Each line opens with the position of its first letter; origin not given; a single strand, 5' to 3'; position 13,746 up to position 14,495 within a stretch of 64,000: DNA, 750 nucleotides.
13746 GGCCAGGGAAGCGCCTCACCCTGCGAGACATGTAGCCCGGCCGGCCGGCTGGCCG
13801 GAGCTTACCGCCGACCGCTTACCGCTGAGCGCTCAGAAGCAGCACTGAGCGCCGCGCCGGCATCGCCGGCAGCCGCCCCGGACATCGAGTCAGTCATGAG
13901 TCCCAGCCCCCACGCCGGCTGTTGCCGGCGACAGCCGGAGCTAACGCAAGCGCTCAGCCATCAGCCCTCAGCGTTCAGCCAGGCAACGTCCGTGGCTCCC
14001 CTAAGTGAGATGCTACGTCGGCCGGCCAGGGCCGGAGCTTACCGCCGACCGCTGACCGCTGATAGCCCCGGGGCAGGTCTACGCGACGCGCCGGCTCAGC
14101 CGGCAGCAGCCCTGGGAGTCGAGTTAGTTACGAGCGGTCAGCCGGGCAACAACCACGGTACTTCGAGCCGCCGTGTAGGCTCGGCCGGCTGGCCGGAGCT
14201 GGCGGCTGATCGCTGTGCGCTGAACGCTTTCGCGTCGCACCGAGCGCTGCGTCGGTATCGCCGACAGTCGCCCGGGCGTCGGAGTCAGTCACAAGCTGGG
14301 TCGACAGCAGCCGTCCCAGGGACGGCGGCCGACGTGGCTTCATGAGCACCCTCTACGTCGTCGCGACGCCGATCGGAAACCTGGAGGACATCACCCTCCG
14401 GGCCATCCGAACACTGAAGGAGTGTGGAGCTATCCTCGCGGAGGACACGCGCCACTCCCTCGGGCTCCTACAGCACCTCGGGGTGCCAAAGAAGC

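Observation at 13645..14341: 700-bp intergenic mosaic of direct and inverted GC-rich repeats between the giant TPR gene and rsmI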

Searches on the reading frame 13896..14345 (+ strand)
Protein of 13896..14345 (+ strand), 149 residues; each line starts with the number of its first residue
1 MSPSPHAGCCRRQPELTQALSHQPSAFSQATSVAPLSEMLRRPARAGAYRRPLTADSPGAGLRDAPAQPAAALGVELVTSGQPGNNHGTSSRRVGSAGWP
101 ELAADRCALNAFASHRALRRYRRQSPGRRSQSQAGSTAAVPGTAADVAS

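Call 16: search_protein_families(library=pfam, proteins=[window:13896-14345:+], max_evalue=0.01)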
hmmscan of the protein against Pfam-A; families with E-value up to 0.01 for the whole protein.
window:13896-14345:+ (149 aa): 0 families
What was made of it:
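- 13896..14345 (+): 149-aa ORF: an artefact of an open frame across GC-rich repeats. No Pfam hit (call 16).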

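Call 68: list_cluster_members(proteins=[P0148, P0149, window:13896-14345:+, window:14128-14349:-])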
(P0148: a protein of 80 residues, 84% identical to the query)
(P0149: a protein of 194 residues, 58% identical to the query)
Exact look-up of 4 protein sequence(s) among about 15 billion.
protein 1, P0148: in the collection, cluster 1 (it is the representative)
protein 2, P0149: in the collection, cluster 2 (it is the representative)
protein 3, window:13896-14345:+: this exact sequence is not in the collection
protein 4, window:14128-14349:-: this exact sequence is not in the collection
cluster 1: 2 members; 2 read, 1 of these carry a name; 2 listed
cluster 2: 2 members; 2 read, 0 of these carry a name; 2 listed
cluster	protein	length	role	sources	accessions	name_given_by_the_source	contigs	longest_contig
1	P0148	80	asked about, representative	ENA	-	-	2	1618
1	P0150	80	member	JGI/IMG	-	hypothetical protein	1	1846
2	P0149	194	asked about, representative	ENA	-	-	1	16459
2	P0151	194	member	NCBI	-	-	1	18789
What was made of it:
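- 14128..14349 (-): 73-aa ORF: artefact. Not in the protein collection (call 68).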
